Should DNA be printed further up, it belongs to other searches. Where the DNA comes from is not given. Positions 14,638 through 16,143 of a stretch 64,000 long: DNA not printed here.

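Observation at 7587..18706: Putative methylated-amine/quaternary-amine catabolic island: VanA-like Rieske oxygenase, polar amino-acid ABC importer, amidase plus DUF1116 pair, TMADH-family flavoprotein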

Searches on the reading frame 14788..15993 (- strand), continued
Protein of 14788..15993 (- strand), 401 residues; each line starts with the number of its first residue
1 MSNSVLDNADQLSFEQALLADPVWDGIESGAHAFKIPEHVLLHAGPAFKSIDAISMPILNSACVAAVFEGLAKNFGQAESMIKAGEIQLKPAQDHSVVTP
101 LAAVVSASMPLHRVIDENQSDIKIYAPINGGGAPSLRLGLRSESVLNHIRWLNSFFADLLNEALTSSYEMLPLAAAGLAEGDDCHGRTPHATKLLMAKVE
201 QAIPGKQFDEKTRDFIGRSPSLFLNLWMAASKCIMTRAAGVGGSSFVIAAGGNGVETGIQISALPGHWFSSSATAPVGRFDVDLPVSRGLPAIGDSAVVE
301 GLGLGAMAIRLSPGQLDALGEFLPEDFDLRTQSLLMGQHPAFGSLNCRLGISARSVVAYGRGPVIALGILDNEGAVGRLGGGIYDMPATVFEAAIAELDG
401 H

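Call 110: search_protein_families(library=pfam, proteins=[P0414, P0433, P0418, P0474, P0467, P0492], max_evalue=0.01)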
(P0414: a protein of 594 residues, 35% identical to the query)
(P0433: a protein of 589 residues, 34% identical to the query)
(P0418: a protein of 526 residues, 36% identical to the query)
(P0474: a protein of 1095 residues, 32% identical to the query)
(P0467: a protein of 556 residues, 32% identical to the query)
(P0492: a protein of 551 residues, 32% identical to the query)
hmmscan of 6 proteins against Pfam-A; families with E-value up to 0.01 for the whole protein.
P0414 (594 aa): 1 family
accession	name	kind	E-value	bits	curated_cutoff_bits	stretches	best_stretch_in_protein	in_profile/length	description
PF06545.17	AllG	-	2.7e-41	141.9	27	1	291-494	4-215/215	Oxamate carbamoyltransferase subunit AllG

P0433 (589 aa): 3 families
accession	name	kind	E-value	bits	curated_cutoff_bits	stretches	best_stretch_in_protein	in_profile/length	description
PF06545.17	AllG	-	2.2e-47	161.8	27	1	275-485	1-214/215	Oxamate carbamoyltransferase subunit AllG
PF06240.19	COXG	-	1.5e-08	34.9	22.2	1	7-143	3-137/140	Carbon monoxide dehydrogenase subunit G (CoxG)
PF10604.15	Polyketide_cyc2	-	0.0032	18.2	27.4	1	3-143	4-139/142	Polyketide cyclase / dehydrase and lipid transport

P0418 (526 aa): 3 families
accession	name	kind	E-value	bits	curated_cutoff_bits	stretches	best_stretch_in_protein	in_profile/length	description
PF06545.17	AllG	-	2e-52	178.3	27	1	93-300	1-215/215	Oxamate carbamoyltransferase subunit AllG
PF11533.15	AtzH-like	-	2.8e-49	166.5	27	1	403-523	2-122/126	AtzH-like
PF14534.12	DUF4440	-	0.00043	21.1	25.2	1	415-516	3-107/107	Domain of unknown function (DUF4440)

P0474 (1095 aa): 5 families
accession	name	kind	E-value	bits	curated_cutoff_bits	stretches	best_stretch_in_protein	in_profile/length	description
PF06545.17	AllG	-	1.4e-89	299.7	27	1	647-865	1-215/215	Oxamate carbamoyltransferase subunit AllG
PF00549.24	Ligase_CoA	-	4.1e-21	75.9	24.5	1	353-489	1-122/128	CoA-ligase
PF12973.13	Cupin_7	-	1.8e-13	50.6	27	1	994-1083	9-99/105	ChrR Cupin-like domain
PF02629.25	CoA_binding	-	1.1e-08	36.1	22.3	1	195-289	2-93/97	CoA binding domain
PF13607.11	Succ_CoA_lig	-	9.4e-08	32.3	27.4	1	196-298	1-95/138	Succinyl-CoA ligase like flavodoxin domain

P0467 (556 aa): 12 families
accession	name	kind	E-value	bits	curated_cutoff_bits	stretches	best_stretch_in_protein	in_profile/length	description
PF06545.17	AllG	-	1.6e-36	126.4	27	1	261-465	2-215/215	Oxamate carbamoyltransferase subunit AllG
PF01047.28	MarR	-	3.5e-12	46.5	24.6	1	47-104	1-58/59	MarR family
PF12802.13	MarR_2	-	3.6e-09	37.1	27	1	46-103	2-60/61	MarR family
PF21863.2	HTH_67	-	5.6e-06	26.6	27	1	45-152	166-259/268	Helix-turn-helix family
PF22381.2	Staph_reg_Sar_Rot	-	0.0017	18.8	27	1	51-119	16-84/85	Transcriptional regulator SarA/Rot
PF13412.12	HTH_24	-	0.0023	17.9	21.9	1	54-94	8-48/48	Winged helix-turn-helix DNA-binding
PF14947.12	HTH_45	-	0.0024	18.3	25.5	1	50-121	7-70/77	Winged helix-turn-helix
PF01978.25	TrmB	-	0.0029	17.8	25.6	1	53-99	12-58/68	Sugar-specific transcriptional regulator TrmB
PF13601.12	HTH_34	-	0.0038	17.8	27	1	53-116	4-68/80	Winged helix DNA-binding domain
PF24409.1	wHTH-PRTase_assc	-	0.0046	17.4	27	0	54-130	3-68/83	wHTH-PRTase associated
PF04182.18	B-block_TFIIIC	-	0.0083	16.6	22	0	65-99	20-54/73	B-block binding subunit of TFIIIC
PF03551.20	PadR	-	0.0092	16.4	27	0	77-117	31-73/75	Transcriptional regulator PadR-like family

P0492 (551 aa): 3 families
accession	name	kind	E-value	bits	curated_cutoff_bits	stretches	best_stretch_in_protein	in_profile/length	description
PF06545.17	AllG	-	1.8e-72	243.8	27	1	224-436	1-215/215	Oxamate carbamoyltransferase subunit AllG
PF00392.27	GntR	-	6.9e-17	61.3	27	1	27-88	2-64/64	Bacterial regulatory proteins, gntR family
PF01325.25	Fe_dep_repress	-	0.004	17.8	26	1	52-86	26-60/60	Iron dependent repressor, N-terminal DNA binding domain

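Call 113: list_cluster_members(proteins=[P0414, P0418, P0433, P0361, P0363, P0368, P0379, P0391, P0405, P0422])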
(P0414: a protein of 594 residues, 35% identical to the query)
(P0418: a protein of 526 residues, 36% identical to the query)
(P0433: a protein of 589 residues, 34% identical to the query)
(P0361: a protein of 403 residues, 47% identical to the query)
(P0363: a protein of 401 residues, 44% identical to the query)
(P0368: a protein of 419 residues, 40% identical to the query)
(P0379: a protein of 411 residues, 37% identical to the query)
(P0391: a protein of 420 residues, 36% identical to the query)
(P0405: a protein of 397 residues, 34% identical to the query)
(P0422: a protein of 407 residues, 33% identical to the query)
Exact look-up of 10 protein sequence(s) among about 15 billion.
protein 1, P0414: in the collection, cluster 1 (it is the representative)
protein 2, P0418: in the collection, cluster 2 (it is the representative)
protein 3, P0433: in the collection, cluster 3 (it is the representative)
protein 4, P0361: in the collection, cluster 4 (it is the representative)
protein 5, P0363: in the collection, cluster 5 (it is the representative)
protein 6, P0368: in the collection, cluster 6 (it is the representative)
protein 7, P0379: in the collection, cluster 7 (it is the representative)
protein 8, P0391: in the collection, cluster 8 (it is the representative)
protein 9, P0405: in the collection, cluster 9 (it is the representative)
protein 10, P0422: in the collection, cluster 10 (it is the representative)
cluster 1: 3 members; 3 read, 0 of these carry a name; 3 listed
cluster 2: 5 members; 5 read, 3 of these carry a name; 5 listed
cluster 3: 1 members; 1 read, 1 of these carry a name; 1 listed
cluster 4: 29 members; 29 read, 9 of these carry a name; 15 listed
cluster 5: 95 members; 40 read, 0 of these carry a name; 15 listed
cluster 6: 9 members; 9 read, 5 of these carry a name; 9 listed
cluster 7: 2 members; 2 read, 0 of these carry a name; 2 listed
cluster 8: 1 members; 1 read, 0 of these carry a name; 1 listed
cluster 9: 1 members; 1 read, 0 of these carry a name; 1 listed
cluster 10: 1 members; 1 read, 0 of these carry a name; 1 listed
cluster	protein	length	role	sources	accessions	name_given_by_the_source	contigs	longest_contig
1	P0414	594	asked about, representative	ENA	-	-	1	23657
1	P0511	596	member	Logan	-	-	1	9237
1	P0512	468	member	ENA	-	-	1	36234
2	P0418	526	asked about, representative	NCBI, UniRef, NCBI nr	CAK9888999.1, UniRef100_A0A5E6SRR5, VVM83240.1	hypothetical protein PS652_01828 [Pseudomonas fluorescens] | DUF4440 domain-containing protein n=1 Tax=Pseudomonas fluorescens TaxID=294 ... | hypothetical protein PS652_02397 [Pseudomonas fluorescens]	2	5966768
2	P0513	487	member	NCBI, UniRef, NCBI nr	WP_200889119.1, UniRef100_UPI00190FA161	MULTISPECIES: oxalurate catabolism protein HpxZ [Pseudomonas] | oxalurate catabolism protein HpxZ n=1 Tax=Pseudomonas TaxID=286 RepID=UPI00190FA161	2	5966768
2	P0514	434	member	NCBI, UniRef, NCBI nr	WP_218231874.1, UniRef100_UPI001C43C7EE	oxalurate catabolism protein HpxZ [Pseudomonas sp. Irchel 3F5] | oxalurate catabolism protein HpxZ n=1 Tax=Pseudomonas sp. Irchel 3F5 TaxID=2009002 ...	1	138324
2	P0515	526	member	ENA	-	-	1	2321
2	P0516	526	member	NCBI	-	-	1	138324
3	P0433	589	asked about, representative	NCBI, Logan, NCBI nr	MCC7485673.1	MAG: DUF1116 domain-containing protein [Burkholderiales bacterium] | DUF1116 domain-containing protein [Burkholderiales bacterium]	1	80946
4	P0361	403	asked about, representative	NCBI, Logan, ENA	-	-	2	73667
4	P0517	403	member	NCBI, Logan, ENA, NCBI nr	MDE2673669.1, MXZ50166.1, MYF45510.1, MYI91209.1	MAG: DUF1116 domain-containing protein [Paracoccaceae bacterium] | DUF1116 domain-containing protein [Paracoccaceae bacterium]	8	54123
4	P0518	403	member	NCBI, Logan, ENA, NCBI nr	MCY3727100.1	MAG: DUF1116 domain-containing protein [Rhodobacteraceae bacterium] | DUF1116 domain-containing protein [Paracoccaceae bacterium]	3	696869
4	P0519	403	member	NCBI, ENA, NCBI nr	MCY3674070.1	MAG: DUF1116 domain-containing protein [Rhodobacteraceae bacterium] | DUF1116 domain-containing protein [Paracoccaceae bacterium]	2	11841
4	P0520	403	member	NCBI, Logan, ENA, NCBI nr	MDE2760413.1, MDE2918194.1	MAG: DUF1116 domain-containing protein [Paracoccaceae bacterium] | DUF1116 domain-containing protein [Paracoccaceae bacterium]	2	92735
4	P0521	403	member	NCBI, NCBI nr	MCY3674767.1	MAG: DUF1116 domain-containing protein [Rhodobacteraceae bacterium] | DUF1116 domain-containing protein [Paracoccaceae bacterium]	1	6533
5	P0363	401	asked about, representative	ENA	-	-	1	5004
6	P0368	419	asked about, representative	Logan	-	-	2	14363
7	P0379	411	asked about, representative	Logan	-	-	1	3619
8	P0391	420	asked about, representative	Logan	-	-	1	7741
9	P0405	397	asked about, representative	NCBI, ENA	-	-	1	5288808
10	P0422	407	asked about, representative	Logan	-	-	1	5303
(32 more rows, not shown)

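Call 114: find_encoding_contigs(protein=P0418, flank=8000, max_places=1)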
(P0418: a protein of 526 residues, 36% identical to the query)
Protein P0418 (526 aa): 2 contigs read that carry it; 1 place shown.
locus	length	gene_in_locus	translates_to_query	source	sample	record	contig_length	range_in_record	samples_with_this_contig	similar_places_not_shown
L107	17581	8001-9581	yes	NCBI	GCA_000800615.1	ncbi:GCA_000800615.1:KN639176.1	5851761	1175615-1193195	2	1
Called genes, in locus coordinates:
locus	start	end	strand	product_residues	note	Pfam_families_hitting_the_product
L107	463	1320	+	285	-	PF00497:SBP_bac_3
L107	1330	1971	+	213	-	PF00528:BPD_transp_1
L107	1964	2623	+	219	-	PF00528:BPD_transp_1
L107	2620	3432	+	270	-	PF00005:ABC_tran, PF13304:AAA_21 (faint)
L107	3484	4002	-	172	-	PF22381:Staph_reg_Sar_Rot (weak), PF12802:MarR_2, PF01047:MarR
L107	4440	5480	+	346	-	PF00355:Rieske, PF19112:VanA_C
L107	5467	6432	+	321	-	PF00175:NAD_binding_1 (weak), PF00111:Fer2, PF13510:Fer2_4 (weak)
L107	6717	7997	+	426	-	PF07969:Amidohydro_3 (weak), PF01979:Amidohydro_1, PF07969:Amidohydro_3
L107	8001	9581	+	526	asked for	PF06545:AllG, PF11533:AtzH-like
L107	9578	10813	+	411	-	PF01425:Amidase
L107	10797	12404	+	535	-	PF01019:G_glu_transpept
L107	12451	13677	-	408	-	PF00083:Sugar_tr (weak), PF07690:MFS_1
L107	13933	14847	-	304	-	PF00126:HTH_1, PF03466:LysR_substrate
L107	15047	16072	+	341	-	PF08240:ADH_N, PF00107:ADH_zinc_N, PF13602:ADH_zinc_N_2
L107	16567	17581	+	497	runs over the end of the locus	-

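Call 116: search_protein_families(library=ncbifam, proteins=[L107:4440-5477:+, L107:6717-7994:+, L107:8001-9578:+, L107:9578-10810:+, L107:10797-12401:+], max_evalue=1e-20)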
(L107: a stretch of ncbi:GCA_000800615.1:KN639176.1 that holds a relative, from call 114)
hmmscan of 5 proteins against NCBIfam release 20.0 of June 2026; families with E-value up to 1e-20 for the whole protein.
L107:4440-5477:+ (346 aa): 0 families

L107:6717-7994:+ (426 aa): 3 families
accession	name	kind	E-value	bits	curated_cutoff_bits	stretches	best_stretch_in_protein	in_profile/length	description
NF006689.0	PRK09237.1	equivalog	4.4e-119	397.5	371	1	8-416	4-373/383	amidohydrolase/deacetylase family metallohydrolase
NF009060.0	PRK12394.1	equivalog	1.8e-50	171.8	442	1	8-300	4-279/381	metallo-dependent hydrolase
TIGR03583.1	EF_0837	hypoth_equivalog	1.8e-46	158.9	432.15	1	24-302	13-273/365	amidohydrolase/deacetylase family metallohydrolase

L107:8001-9578:+ (526 aa): 1 family
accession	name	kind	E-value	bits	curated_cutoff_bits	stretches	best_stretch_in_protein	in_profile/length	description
NF033625.1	HpxZ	equivalog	7.8e-50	168.3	135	1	404-523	2-121/122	oxalurate catabolism protein HpxZ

L107:9578-10810:+ (411 aa): 21 families
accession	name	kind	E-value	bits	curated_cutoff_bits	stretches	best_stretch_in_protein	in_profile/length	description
NF006169.0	PRK08310.1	equivalog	2.2e-141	471.8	391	1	9-396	6-392/395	amidase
NF005460.0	PRK07056.1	subfamily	1e-59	202.7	447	1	21-393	62-448/457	amidase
NF006631.0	PRK09201.1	equivalog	3.8e-59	200.7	461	1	22-403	61-460/466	AtzE family amidohydrolase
NF004766.0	PRK06102.1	equivalog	5.5e-56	190.6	559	1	25-394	64-447/455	amidase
TIGR02715.1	amido_AtzE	subfamily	1.2e-55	189.3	425.75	1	19-400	51-450/452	AtzE family amidohydrolase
NF004622.0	PRK05962.1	equivalog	3.7e-49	167.7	463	1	19-394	39-424/431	amidase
NF005688.0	PRK07488.1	equivalog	9.5e-49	166.5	532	1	24-394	66-462/474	indoleacetamide hydrolase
TIGR00132.1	gatA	equivalog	1.4e-46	159.2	481.1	1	30-183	55-206/466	Asp-tRNA(Asn)/Glu-tRNA(Gln) amidotransferase subunit GatA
NF006043.0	PRK08186.1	subfamily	2.5e-42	145.1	487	1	27-396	63-446/600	allophanate hydrolase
TIGR02713.1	allophanate_hyd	equivalog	5.8e-40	137.3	511.05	1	27-183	26-179/563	allophanate hydrolase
NF005565.0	PRK07235.1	subfamily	1.9e-39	135.7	545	1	26-181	81-234/506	amidase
NF004815.0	PRK06169.1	equivalog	7.2e-36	123.7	506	1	31-163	73-204/471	amidase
NF005687.0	PRK07487.1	subfamily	8.1e-36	123.8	428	1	22-163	62-201/468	amidase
NF004816.0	PRK06170.1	equivalog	5.3e-35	121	503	1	21-169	65-210/493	amidase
NF005517.0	PRK07139.1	equivalog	3.5e-31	108.4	546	1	32-182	36-183/439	amidase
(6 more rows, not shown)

L107:10797-12401:+ (535 aa): 2 families
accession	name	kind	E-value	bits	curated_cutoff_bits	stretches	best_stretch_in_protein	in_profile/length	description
TIGR00066.1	g_glut_trans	equivalog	1.9e-90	303.8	357.85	1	14-527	2-518/518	gamma-glutamyltransferase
NF007187.0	PRK09615.1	equivalog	2.4e-43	148.3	990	1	7-529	44-574/581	gamma-glutamyltransferase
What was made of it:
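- An AllG-like + HpxZ/AtzH-like fusion in Pseudomonas fluorescens sits in a cluster with a VanA-type Rieske, a reductase, a metallo-amidohydrolase, an amidase, a GGT-family hydrolase and an SBP_bac_3 ABC importer (calls 110, 113, 114, 116). The Pseudomonas AllG-HpxZ fusion lies next to an amidase, a GGT-family hydrolase and a metallo-amidohydrolase (calls 113, 114, 116).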

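Call 117: find_encoding_contigs(protein=P0414, flank=9000, max_places=1)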
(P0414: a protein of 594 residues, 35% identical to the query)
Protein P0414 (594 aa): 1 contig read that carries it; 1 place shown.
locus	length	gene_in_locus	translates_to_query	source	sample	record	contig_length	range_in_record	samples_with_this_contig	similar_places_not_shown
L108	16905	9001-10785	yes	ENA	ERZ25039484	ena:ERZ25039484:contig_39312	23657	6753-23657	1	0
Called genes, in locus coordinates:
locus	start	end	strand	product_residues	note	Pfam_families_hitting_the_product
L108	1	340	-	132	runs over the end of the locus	-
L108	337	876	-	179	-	-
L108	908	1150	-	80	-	-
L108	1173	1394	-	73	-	-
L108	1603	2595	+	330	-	PF02195:ParB_N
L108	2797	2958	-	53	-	-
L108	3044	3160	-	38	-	-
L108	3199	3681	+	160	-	PF03466:LysR_substrate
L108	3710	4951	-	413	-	PF00355:Rieske, PF00848:Ring_hydroxyl_A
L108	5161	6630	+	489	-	PF00324:AA_permease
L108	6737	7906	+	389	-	PF00355:Rieske, PF00848:Ring_hydroxyl_A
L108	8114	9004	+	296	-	PF01073:3Beta_HSD, PF01370:Epimerase, PF02719:Polysacc_synt_2 (faint), PF04321:RmlD_sub_bind (weak), PF16363:GDP_Man_Dehyd, PF13460:NAD_binding_10, PF07993:NAD_binding_4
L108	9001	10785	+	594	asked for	PF06545:AllG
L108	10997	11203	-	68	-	-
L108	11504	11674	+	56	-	-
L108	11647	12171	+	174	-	-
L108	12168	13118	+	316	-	PF00355:Rieske, PF00848:Ring_hydroxyl_A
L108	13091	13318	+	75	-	-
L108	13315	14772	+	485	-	PF02133:Transp_cyt_pur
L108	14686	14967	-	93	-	-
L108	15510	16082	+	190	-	-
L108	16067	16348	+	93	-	PF00078:RVT_1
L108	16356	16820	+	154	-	-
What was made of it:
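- The fused protein P0414 sits among three Rieske oxygenases and an NCS1 permease (call 117). An NCS1 permease lies beside the fused protein in L108 (call 117).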
